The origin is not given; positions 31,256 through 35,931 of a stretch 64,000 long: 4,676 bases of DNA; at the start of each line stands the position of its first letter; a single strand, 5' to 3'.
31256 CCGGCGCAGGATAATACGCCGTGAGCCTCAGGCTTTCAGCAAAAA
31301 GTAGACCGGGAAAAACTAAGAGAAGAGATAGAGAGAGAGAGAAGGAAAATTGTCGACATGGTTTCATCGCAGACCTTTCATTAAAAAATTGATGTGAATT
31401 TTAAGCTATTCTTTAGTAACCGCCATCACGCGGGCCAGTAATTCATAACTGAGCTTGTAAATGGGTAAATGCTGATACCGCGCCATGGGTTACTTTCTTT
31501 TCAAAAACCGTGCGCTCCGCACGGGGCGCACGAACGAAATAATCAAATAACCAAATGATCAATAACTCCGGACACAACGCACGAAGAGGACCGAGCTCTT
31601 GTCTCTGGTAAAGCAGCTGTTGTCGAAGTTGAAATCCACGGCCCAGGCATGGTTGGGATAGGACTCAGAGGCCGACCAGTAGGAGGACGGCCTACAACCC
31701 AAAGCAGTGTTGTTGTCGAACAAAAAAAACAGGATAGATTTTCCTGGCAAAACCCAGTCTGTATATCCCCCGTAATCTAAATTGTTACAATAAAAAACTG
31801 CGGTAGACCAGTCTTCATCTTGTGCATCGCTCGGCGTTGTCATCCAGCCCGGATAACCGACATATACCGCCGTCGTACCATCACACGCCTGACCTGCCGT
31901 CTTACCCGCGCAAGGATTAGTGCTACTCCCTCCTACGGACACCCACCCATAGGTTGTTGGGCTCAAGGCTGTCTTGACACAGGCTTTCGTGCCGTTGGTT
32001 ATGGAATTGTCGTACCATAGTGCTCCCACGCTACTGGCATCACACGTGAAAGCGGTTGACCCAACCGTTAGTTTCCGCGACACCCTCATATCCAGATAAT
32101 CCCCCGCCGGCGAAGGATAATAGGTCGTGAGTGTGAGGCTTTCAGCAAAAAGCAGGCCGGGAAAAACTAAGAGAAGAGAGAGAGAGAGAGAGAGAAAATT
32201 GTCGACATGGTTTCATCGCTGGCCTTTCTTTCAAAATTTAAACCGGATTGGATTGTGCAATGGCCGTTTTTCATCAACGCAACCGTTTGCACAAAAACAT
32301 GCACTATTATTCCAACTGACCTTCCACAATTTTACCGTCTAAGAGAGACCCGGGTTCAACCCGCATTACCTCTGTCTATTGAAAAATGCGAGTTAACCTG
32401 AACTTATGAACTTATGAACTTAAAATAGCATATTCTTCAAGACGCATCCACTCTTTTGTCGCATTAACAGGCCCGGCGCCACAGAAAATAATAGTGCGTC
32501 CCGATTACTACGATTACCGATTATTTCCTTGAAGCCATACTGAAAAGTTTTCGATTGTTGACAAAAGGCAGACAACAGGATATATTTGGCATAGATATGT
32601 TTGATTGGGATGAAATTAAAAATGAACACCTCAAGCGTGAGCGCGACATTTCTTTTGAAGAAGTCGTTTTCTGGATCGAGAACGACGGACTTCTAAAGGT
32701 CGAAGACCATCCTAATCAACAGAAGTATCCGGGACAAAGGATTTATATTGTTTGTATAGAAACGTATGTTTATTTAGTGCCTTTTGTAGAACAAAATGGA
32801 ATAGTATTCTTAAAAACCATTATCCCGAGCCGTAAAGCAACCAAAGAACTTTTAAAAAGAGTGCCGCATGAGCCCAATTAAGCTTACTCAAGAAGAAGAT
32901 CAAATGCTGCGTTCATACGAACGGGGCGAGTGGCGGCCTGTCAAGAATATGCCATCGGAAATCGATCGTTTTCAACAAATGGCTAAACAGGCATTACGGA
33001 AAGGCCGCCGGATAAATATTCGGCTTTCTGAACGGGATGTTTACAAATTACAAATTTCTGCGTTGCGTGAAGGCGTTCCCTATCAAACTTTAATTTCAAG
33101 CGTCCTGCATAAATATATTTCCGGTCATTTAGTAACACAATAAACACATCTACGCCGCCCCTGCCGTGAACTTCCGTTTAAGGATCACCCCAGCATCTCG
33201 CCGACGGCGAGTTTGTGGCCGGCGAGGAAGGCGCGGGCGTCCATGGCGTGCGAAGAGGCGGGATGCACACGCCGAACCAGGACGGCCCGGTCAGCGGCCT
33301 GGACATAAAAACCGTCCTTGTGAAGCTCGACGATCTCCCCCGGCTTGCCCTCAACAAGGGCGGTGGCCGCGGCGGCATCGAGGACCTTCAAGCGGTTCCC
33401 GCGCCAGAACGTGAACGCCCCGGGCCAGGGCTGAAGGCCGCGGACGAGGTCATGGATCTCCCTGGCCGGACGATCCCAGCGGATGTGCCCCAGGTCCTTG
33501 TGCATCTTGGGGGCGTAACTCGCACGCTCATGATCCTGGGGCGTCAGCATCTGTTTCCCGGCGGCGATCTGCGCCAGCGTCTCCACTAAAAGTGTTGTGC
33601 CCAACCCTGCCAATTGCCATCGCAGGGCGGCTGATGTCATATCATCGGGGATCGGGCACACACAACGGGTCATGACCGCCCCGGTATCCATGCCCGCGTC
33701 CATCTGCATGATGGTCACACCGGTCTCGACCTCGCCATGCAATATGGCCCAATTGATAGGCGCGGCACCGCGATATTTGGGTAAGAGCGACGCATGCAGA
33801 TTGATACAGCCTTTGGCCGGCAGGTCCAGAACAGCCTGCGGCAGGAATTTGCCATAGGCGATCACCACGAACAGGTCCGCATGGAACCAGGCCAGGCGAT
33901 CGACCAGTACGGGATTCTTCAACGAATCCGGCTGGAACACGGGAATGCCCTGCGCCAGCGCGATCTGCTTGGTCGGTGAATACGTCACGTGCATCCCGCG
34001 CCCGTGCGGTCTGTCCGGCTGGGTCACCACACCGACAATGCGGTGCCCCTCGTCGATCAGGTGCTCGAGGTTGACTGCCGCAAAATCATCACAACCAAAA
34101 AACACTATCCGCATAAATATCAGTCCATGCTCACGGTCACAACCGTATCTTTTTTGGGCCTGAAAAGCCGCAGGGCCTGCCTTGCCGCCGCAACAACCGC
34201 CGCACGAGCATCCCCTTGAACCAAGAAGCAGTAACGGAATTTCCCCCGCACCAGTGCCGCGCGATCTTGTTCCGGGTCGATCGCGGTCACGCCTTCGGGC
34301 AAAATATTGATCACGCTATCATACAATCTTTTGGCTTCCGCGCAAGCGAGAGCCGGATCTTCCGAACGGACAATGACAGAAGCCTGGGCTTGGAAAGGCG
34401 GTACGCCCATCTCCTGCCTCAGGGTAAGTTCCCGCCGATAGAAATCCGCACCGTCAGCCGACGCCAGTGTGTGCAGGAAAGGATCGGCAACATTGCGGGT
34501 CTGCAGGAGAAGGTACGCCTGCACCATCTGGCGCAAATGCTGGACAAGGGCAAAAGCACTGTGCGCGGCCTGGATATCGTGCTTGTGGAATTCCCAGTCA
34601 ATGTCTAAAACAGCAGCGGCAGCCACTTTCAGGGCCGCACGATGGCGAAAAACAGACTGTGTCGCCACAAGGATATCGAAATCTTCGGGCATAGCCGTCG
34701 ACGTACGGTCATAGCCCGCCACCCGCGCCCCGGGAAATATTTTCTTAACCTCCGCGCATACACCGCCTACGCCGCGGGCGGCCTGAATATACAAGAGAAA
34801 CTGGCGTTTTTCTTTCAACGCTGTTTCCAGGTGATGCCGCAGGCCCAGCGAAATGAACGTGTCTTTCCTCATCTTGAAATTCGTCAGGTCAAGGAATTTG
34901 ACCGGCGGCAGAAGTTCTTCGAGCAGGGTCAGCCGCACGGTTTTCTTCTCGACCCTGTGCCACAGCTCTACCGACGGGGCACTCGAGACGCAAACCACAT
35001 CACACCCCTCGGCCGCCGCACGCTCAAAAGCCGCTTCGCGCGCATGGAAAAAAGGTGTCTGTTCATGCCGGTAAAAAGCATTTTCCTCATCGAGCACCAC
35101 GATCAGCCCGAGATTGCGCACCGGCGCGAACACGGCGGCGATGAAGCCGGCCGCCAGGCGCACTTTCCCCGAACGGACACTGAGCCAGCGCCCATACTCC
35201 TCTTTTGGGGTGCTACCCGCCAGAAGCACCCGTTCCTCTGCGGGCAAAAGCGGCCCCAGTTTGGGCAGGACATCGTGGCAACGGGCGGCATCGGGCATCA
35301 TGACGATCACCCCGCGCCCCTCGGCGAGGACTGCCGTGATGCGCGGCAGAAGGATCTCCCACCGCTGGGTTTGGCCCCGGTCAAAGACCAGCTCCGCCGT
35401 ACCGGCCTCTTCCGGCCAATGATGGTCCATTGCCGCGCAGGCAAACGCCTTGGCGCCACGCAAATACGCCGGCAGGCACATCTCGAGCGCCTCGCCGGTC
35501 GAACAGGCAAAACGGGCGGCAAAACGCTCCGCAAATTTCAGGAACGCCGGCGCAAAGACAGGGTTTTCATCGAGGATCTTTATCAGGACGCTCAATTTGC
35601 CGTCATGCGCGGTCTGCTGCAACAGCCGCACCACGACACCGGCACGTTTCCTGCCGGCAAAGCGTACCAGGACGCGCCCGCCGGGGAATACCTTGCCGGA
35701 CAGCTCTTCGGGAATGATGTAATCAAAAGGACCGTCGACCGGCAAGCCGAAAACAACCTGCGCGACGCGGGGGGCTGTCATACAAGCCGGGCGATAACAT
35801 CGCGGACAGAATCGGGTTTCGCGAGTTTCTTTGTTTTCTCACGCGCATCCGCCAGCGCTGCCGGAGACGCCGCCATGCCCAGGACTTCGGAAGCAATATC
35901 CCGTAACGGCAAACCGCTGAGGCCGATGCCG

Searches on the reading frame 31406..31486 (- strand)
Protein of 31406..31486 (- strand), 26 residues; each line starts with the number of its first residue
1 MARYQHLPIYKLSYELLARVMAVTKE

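Call 47: search_protein_families(library=ncbifam, proteins=[window:31406-31486:-], max_evalue=1)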
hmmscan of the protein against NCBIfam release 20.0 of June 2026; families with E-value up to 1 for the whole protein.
window:31406-31486:- (26 aa): 0 families

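Call 49: search_protein_families(library=pfam, proteins=[window:31406-31486:-], max_evalue=1)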
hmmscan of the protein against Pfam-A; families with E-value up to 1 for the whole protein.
window:31406-31486:- (26 aa): 0 families

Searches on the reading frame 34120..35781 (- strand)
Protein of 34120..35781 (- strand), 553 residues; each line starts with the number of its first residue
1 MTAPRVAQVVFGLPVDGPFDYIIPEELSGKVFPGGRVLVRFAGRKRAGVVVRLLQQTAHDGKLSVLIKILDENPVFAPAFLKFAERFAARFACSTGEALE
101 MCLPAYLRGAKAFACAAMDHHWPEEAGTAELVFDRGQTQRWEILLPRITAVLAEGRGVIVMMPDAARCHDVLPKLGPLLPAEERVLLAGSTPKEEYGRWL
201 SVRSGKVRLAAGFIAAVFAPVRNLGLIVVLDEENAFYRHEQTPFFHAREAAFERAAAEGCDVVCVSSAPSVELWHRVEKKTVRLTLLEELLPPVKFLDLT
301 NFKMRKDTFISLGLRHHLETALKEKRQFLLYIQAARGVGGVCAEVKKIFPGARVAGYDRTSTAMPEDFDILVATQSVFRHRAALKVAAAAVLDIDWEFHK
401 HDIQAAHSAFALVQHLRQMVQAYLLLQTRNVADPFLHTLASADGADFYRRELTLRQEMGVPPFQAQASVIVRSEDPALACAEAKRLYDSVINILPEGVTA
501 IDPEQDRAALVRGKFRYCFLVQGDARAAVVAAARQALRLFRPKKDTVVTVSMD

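Call 6: search_protein_families(library=pfam, proteins=[window:34120-35781:-], max_evalue=0.01)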
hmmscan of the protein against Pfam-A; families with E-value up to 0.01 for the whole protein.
window:34120-35781:- (553 aa): 2 families
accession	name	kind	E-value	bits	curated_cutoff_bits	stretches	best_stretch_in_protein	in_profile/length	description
PF17764.6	PriA_3primeBD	-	9.5e-21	73.9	22.7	1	8-104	1-96/96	3'DNA-binding domain (3'BD)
PF18074.6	PriA_C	-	2.9e-07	31.7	26.9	1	462-553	1-92/95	Primosomal protein N C-terminal domain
